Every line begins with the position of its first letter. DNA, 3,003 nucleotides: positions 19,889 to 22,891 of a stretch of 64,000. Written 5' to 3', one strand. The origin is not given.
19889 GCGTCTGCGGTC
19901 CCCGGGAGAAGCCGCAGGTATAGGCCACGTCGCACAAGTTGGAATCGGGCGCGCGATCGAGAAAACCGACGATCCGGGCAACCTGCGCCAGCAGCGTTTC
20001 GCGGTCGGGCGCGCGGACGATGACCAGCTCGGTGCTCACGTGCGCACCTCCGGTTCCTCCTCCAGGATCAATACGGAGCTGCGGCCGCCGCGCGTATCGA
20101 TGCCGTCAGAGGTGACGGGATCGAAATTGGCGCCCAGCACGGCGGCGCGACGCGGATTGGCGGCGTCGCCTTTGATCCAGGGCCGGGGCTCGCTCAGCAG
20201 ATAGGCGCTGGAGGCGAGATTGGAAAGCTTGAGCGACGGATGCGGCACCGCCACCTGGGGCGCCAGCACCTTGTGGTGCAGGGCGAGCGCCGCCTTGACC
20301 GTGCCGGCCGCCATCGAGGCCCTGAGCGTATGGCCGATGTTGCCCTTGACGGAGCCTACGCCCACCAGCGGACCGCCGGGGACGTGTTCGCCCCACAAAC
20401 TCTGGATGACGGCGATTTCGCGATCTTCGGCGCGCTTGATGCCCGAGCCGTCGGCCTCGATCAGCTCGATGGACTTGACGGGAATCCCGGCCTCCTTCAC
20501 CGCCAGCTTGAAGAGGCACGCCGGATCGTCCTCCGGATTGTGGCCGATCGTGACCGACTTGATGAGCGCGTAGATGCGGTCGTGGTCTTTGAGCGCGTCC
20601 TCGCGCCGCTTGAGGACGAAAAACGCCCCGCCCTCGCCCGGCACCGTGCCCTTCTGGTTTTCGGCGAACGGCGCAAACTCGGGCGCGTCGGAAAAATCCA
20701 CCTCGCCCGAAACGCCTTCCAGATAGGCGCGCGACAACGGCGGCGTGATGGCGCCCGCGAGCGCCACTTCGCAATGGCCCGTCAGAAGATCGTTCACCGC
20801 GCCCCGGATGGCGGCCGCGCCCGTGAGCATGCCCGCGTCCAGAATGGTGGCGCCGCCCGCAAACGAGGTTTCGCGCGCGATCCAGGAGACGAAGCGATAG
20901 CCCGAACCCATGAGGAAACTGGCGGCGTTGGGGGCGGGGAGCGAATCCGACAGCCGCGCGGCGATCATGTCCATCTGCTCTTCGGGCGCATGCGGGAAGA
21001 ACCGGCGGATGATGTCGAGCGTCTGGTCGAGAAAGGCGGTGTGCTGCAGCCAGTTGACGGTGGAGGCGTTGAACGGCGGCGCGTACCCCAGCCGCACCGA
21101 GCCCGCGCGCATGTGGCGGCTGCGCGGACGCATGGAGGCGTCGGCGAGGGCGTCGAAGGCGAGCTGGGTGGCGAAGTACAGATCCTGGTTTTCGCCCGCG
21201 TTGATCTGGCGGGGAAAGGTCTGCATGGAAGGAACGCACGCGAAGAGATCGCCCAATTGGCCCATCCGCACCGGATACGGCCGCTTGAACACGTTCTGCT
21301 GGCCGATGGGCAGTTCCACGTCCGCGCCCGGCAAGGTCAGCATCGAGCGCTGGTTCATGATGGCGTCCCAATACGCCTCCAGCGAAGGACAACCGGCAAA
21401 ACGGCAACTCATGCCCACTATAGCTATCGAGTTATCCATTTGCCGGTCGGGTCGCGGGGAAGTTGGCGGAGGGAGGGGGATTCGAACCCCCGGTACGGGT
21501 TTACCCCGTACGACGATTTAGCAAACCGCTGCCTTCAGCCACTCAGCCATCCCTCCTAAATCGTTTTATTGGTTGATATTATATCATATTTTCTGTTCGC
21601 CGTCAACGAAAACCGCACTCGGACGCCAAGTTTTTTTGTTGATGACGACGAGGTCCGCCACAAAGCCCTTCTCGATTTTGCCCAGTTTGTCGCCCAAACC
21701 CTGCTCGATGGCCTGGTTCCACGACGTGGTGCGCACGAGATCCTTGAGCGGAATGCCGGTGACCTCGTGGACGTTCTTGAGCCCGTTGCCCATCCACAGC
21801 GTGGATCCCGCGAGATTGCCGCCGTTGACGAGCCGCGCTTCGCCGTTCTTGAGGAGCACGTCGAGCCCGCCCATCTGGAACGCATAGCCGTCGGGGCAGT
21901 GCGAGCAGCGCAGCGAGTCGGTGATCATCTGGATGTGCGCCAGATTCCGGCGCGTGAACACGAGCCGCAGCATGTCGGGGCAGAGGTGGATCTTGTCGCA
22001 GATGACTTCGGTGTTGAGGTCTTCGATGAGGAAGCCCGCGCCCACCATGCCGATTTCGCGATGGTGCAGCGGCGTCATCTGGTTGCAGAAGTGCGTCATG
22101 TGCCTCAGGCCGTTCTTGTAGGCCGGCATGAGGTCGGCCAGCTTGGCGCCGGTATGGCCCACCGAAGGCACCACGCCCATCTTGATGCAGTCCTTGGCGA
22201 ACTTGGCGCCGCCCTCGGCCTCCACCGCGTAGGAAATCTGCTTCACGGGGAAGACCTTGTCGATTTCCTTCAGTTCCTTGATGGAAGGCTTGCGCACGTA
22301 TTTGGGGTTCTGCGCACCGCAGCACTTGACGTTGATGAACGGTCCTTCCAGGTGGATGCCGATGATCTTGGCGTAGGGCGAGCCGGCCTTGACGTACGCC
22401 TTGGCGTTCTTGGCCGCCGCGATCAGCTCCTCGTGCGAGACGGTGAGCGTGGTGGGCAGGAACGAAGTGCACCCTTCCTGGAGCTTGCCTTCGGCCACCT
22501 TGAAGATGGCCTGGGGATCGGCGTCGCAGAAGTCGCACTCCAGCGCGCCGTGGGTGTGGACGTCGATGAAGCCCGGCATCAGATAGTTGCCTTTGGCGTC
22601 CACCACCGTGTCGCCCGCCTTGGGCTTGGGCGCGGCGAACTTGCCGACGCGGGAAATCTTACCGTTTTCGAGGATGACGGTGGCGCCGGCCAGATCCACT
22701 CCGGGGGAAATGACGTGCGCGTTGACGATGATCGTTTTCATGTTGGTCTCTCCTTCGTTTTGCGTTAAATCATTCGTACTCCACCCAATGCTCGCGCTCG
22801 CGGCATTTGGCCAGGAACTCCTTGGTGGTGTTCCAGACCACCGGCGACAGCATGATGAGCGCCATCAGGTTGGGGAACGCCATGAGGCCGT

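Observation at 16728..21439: Apparently intact Sfp-type PPTase fused to a KS-AT-DH scaffold whose catalytic residues all look substituted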

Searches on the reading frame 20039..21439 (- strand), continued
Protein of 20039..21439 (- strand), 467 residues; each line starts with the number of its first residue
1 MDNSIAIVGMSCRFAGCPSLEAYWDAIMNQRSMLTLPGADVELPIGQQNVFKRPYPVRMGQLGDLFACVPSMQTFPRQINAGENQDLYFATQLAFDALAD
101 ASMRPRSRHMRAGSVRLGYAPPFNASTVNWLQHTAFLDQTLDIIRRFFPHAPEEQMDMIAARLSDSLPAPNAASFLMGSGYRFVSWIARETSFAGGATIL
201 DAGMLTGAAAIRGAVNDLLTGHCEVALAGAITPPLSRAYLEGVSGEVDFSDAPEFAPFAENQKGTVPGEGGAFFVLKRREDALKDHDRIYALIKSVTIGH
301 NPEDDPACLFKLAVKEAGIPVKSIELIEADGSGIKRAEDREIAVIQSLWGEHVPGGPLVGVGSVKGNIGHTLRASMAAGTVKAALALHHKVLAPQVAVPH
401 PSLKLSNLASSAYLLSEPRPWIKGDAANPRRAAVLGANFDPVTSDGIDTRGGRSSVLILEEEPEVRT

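Call 43: find_homologous_proteins(query=window:20039-21439:-, max_evalue=1e-10)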
Query window:20039-21439:- (467 aa): 722 proteins with E <= 1e-10 among 8000 candidates; the best 120 are listed.
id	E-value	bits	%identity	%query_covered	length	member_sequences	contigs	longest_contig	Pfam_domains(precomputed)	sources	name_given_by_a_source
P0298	0.0e+0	1053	100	100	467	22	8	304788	PF00109.33,PF02801.29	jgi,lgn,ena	-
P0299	5.2e-288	973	92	100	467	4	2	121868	PF00109.33,PF02801.29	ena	-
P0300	9.4e-276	933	87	100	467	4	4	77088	PF00109.33,PF02801.29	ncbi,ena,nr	ncbi:MAG: polyketide synthase [Kiritimatiellae bacterium]|nr:polyketide synthase [Kiritimatiellia ba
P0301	2.9e-237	806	76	100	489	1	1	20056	PF00109.33,PF02801.29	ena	-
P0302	1.2e-227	775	72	100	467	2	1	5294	PF00109.33,PF02801.29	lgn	-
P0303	1.7e-227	774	72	100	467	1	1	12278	PF00109.33,PF02801.29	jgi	-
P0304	3.9e-227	773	73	100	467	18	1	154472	PF00109.33,PF02801.29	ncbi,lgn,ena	-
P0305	4.1e-227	773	72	99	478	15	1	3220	PF00109.33,PF02801.29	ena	-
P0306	6.9e-227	772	73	100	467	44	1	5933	PF00109.33,PF02801.29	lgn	-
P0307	3.0e-226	770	72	100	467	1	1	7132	PF00109.33,PF02801.29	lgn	-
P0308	5.6e-224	762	71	100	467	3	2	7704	PF00109.33,PF02801.29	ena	-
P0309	6.6e-224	762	72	100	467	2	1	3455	PF00109.33,PF02801.29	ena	-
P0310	3.6e-223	760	71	100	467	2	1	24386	PF00109.33,PF02801.29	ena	-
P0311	6.8e-223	759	71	100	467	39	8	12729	PF00109.33,PF02801.29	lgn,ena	-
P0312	2.3e-222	757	72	100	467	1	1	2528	PF00109.33,PF02801.29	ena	-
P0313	2.6e-222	757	70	100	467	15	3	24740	PF00109.33,PF02801.29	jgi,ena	jgi:hypothetical protein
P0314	2.7e-222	757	70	99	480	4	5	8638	PF00109.33,PF02801.29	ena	-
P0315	1.2e-221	755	71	100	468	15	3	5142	PF00109.33,PF02801.29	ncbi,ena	-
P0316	1.7e-221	754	70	100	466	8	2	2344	PF00109.33,PF02801.29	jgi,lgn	jgi:hypothetical protein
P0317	1.8e-221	754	71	100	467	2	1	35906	PF00109.33,PF02801.29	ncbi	-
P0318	2.5e-221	754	72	100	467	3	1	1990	PF00109.33,PF02801.29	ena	-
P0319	4.2e-221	753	70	100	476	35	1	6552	PF00109.33,PF02801.29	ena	-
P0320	4.8e-221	753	71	100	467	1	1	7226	PF00109.33,PF02801.29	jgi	-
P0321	6.0e-221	752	70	100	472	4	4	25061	PF00109.33,PF02801.29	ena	-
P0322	7.1e-221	752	70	100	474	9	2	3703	PF00109.33,PF02801.29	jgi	jgi:hypothetical protein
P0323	9.9e-221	752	70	100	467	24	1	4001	PF00109.33,PF02801.29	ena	-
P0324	1.2e-220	751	72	100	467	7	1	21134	PF00109.33,PF02801.29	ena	-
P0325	1.2e-220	751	70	100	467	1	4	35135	PF00109.33,PF02801.29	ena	-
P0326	1.5e-220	751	71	100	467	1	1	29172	PF00109.33,PF02801.29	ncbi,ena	-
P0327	1.7e-220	751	71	100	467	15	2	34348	PF00109.33,PF02801.29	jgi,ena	-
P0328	2.0e-220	751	70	100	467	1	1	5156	PF00109.33,PF02801.29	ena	-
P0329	2.2e-220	751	71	100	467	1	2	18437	PF00109.33,PF02801.29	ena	-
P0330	3.2e-220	750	71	100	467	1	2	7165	PF00109.33,PF02801.29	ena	-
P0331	4.0e-220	750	71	100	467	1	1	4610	PF00109.33,PF02801.29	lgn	-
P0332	5.7e-220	749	70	100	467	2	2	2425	PF00109.33,PF02801.29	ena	-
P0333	5.7e-220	749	70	100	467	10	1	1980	PF00109.33,PF02801.29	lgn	-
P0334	1.2e-219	748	71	100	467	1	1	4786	PF00109.33,PF02801.29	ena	-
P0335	1.3e-219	748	70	100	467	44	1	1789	PF00109.33,PF02801.29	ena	-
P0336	1.3e-219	748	70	100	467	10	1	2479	PF00109.33,PF02801.29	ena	-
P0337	1.4e-219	748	70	100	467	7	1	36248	PF00109.33,PF02801.29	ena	-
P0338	2.2e-219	747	70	100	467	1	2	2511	PF00109.33,PF02801.29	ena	-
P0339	2.5e-219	747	70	100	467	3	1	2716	PF00109.33,PF02801.29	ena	-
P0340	3.5e-219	747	70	100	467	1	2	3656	PF00109.33,PF02801.29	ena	-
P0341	4.8e-219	746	71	100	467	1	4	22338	PF00109.33,PF02801.29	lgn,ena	-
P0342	5.5e-219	746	71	98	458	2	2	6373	PF00109.33,PF02801.29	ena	-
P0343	5.7e-219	746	70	100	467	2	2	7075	PF00109.33,PF02801.29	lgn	-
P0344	6.4e-219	746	70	100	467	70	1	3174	PF00109.33,PF02801.29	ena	-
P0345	6.7e-219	746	70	100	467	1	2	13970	PF00109.33,PF02801.29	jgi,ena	-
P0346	7.3e-219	746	70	100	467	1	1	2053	PF00109.33,PF02801.29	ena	-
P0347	8.1e-219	745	70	100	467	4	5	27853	PF00109.33,PF02801.29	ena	-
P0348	9.0e-219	745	69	100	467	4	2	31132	PF00109.33,PF02801.29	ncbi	-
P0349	9.4e-219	745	70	97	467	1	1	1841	PF00109.33,PF02801.29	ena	-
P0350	9.9e-219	745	70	100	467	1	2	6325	PF00109.33,PF02801.29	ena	-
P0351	1.2e-218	745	70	100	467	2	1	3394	PF00109.33,PF02801.29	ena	-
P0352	1.9e-218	744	70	100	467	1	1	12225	PF00109.33,PF02801.29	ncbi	-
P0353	3.3e-218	743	70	100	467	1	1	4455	PF00109.33,PF02801.29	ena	-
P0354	7.4e-218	742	70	100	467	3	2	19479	PF00109.33,PF02801.29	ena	-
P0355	8.6e-218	742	71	100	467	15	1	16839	PF00109.33,PF02801.29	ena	-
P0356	9.7e-218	742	70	100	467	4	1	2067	PF00109.33,PF02801.29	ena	-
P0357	1.2e-217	742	70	100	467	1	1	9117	PF00109.33,PF02801.29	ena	-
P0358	1.5e-217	741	71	100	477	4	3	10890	PF00109.33,PF02801.29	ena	-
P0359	1.9e-217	741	70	100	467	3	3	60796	PF00109.33,PF02801.29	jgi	-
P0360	1.9e-217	741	70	100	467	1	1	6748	PF00109.33,PF02801.29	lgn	-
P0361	2.0e-217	741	69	99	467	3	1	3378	PF00109.33,PF02801.29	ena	-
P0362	2.1e-217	741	70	100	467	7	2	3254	PF00109.33,PF02801.29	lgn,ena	-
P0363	2.1e-217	741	69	100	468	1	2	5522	PF00109.33,PF02801.29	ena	-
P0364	2.2e-217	741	70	100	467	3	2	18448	PF00109.33,PF02801.29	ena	-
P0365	2.2e-217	741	70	100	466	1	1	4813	PF00109.33,PF02801.29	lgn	-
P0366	2.3e-217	741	71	100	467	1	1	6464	PF00109.33,PF02801.29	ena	-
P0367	2.5e-217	741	69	100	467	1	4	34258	PF00109.33,PF02801.29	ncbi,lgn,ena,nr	ncbi:MAG: polyketide synthase [Kiritimatiellae bacterium]|nr:polyketide synthase [Kiritimatiellia ba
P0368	2.7e-217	740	69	100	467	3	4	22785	PF00109.33,PF02801.29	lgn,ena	-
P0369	3.6e-217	740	70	99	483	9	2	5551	PF00109.33,PF02801.29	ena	-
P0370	3.6e-217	740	68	100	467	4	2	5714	PF00109.33,PF02801.29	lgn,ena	-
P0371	3.8e-217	740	70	100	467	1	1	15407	PF00109.33,PF02801.29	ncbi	-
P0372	5.0e-217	739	70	100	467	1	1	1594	PF00109.33,PF02801.29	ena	-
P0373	5.2e-217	739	69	100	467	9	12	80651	PF00109.33,PF02801.29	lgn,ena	-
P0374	5.8e-217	739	70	100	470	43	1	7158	PF00109.33,PF02801.29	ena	-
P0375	6.1e-217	739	70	100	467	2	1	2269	PF00109.33,PF02801.29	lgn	-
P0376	6.1e-217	739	70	100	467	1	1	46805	PF00109.33,PF02801.29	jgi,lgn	-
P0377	6.2e-217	739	69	100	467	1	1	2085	PF00109.33,PF02801.29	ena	-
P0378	6.3e-217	739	70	100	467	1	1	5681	PF00109.33,PF02801.29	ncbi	-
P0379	7.9e-217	739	69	99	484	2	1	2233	PF00109.33,PF02801.29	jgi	-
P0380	8.0e-217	739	68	100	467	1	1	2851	PF00109.33,PF02801.29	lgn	-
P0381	1.1e-216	738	71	98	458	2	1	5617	PF00109.33,PF02801.29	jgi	-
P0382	1.5e-216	738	70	100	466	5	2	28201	PF00109.33,PF02801.29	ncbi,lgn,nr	ncbi:MAG: polyketide synthase [Kiritimatiellae bacterium]|nr:polyketide synthase [Kiritimatiellia ba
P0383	1.5e-216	738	70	100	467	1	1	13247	PF00109.33,PF02801.29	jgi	-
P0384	1.5e-216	738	68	100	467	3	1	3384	PF00109.33,PF02801.29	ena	-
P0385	1.6e-216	738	70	100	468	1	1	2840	PF00109.33,PF02801.29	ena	-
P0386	2.7e-216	737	70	100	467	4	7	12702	PF00109.33,PF02801.29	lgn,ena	-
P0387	3.0e-216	737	69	100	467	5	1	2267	PF00109.33,PF02801.29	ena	-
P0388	3.6e-216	737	70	100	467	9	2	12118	PF00109.33,PF02801.29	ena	-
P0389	3.7e-216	737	69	100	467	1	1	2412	PF00109.33,PF02801.29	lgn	-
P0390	4.2e-216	736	69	100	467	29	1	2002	PF00109.33,PF02801.29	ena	-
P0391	4.7e-216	736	69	98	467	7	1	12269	PF00109.33,PF02801.29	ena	-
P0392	6.3e-216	736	71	98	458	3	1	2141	PF00109.33,PF02801.29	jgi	-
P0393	6.6e-216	736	69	100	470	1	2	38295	PF00109.33,PF02801.29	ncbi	-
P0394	7.7e-216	736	68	100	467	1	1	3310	PF00109.33,PF02801.29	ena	-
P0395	8.1e-216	736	70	100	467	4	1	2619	PF00109.33,PF02801.29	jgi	-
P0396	1.5e-215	735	70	98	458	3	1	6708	PF00109.33,PF02801.29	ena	-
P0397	1.7e-215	734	68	100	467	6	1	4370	PF00109.33,PF02801.29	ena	-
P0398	1.9e-215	734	69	100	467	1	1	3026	PF00109.33,PF02801.29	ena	-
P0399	2.0e-215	734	69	100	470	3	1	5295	PF00109.33,PF02801.29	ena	-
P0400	2.3e-215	734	69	100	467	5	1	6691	PF00109.33,PF02801.29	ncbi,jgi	-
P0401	2.4e-215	734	70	100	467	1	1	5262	PF00109.33,PF02801.29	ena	-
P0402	2.8e-215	734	69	100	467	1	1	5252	PF00109.33,PF02801.29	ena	-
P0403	2.9e-215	734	70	100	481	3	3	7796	PF00109.33,PF02801.29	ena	-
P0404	3.2e-215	734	70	100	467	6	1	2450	PF00109.33,PF02801.29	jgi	-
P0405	3.3e-215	733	70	100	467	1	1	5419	PF00109.33,PF02801.29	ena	-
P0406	3.5e-215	733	69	100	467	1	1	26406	PF00109.33,PF02801.29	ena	-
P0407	3.9e-215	733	69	100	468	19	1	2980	PF00109.33,PF02801.29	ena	-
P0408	4.2e-215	733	68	100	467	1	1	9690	PF00109.33,PF02801.29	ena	-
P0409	4.5e-215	733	69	100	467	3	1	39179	PF00109.33,PF02801.29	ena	-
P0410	4.9e-215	733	69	100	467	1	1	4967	PF00109.33,PF02801.29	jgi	-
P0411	8.4e-215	732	70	100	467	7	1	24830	PF00109.33,PF02801.29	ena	-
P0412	9.0e-215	732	70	98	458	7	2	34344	PF00109.33,PF02801.29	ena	-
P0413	1.1e-214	732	68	100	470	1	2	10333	PF00109.33,PF02801.29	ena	-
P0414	1.2e-214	732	69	100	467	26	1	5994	PF00109.33,PF02801.29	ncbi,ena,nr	ncbi:MAG: hypothetical protein IKB76_02715 [Kiritimatiellae bacterium]|nr:hypothetical protein [Kiri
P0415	1.4e-214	731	69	99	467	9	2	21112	PF00109.33,PF02801.29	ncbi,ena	-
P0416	1.5e-214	731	70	100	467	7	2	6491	PF00109.33,PF02801.29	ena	-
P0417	1.9e-214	731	68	100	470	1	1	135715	PF00109.33,PF02801.29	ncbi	-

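Call 59: predict_structure(alignment_id=A2)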
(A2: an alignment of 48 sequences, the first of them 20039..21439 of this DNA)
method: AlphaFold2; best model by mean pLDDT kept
length: 467 residues; sequences in the alignment: 48
mean_pLDDT: 75.0   pTM: 0.79
mean pLDDT of the five models: 75.0, 73.7, 69.4, 69.1, 67.5
residues with pLDDT >= 90: 149; 70-90: 169; 50-70: 62; < 50: 87
segments of 3 or more residues with pLDDT < 50: 35-84, 122-132, 170-179, 236-248
pLDDT, mean of each block of 10 residues (from residue 1): 89 85 93 55 38 37 35 33 60 91 84 87 44 55 75 80 61 39 78 84 86 96 94 55 47 74 64 95 94 95 87 94 92 81 89 83 79 84 95 88 82 88 79 87 55 88 69
secondary structure, 60 per line:
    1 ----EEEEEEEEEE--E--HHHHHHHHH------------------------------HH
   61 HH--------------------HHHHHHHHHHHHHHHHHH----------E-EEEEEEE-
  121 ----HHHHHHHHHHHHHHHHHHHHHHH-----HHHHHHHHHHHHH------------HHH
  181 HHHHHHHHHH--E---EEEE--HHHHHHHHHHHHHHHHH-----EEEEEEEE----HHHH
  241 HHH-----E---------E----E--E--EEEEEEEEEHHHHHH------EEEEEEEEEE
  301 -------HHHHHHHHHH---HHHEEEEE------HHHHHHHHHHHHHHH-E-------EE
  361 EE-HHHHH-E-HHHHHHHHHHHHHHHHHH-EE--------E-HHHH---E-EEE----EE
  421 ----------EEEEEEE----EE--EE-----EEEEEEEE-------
elements in order: E5-14 H20-28 H59-62 H83-100 E113-119 H125-147 H153-165 H178-190 E197-200 H203-219 E225-232 H237-243 E270-278 H279-284 E291-300 H308-317 E324-328 H335-349 E359-362 H364-368 H372-389 H403-406 E412-414 E431-437 E453-460

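Call 63: fold_search(model_id=the predicted structure, library=pdb)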
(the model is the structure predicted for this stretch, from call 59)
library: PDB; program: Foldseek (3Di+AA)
matches with E <= 10: 974; with E <= 0.001: 888
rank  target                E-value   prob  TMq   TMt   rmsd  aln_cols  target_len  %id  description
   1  2hg4_E                1.0e-30  1.00  0.70  0.39   6.5       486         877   22  Structure of the ketosynthase-acyltransferase didomain of module 5 from DEBS. (released 2006-07-11)
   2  9f48_A                2.1e-30  1.00  0.73  0.39   5.1       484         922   22  KS + AT di-domain of polyketide synthase 13 in Mycobacterium tuberculosis (released 2024-05-22)
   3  6mhl_B                2.4e-30  1.00  0.67  0.57   7.4       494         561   18  Crystal structure of ketosynthase twelve from bacillaene polyketide synthase in Bacillus amyloliquefaciens (released 2019-09-25)
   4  4oqj                  2.4e-30  1.00  0.68  0.48   7.6       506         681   22  Streptomcyes albus JA3453 oxazolomycin ketosynthase domain OzmQ KS1 (released 2014-03-19)
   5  6mhk_B                2.5e-30  1.00  0.68  0.60   5.7       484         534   22  Crystal structure of ketosynthase nine from bacillaene polyketide synthase in Bacillus amyloliquefaciens (released 2019-09-25)
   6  7s6b_A                4.7e-30  1.00  0.71  0.39   7.2       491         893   20  Crystal structure of modular polyketide synthase apo-Lsd14 from the Lasalocid biosynthesis pathway, trapped in the tra (released 2021-11-03)
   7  2hg4_F                5.0e-30  1.00  0.71  0.39   8.9       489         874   21  Structure of the ketosynthase-acyltransferase didomain of module 5 from DEBS. (released 2006-07-11)
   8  7uk4_A                5.7e-30  1.00  0.72  0.38   5.7       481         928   20  KS-AT di-domain of mycobacterial Pks13 with endogenous KS ligand bound (released 2023-02-15)
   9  9d2z_A                6.5e-30  1.00  0.72  0.40   6.7       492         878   20  Cryo-EM structure of mycocerosic acid synthase with single KS-ACP crosslink using C16 alpha-bromoamide. Complex B (released 2025-08-13)
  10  7uwr_A                6.9e-30  1.00  0.73  0.42   6.2       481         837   21  KSQ+AT from first module of the pikromycin synthase (released 2022-06-08)
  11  4na1_B                7.3e-30  1.00  0.70  0.56   7.3       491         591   21  Crystal Structure of the second ketosynthase from the bacillaene polyketide synthase (released 2014-02-19)
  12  8xbl_B                7.8e-30  1.00  0.69  0.44   7.8       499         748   24  Cryo-EM structure of colibactin assembly line polyketide synthase ClbC (apo state) (released 2025-05-21)
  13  6mhk_A                8.3e-30  1.00  0.70  0.62   5.7       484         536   22  Crystal structure of ketosynthase nine from bacillaene polyketide synthase in Bacillus amyloliquefaciens (released 2019-09-25)
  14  6mhl_A                8.3e-30  1.00  0.67  0.56   7.9       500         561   17  Crystal structure of ketosynthase twelve from bacillaene polyketide synthase in Bacillus amyloliquefaciens (released 2019-09-25)
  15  8cuy_A                1.0e-29  1.00  0.72  0.35   5.9       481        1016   20  ACP1-KS-AT domains of mycobacterial Pks13 (released 2023-02-15)
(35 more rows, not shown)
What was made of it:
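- On Condensing ketosynthase (type I PKS / PUFA synthase KS): Foldseek E~1e-30 to DEBS, Pks13 and bacillaene KS (call 63).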

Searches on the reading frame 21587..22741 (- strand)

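Call 16: search_protein_families(library=pfam, proteins=[window:21587-22741:-], max_evalue=0.001)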
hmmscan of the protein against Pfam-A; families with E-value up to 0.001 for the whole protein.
window:21587-22741:- (385 aa): 2 families
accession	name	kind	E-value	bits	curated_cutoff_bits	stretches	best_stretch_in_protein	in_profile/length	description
PF01979.26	Amidohydro_1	-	5.5e-16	59.2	25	1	53-382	1-343/345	Amidohydrolase family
PF07969.17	Amidohydro_3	-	4.4e-12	46.6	29.7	1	46-76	2-35/472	Amidohydrolase family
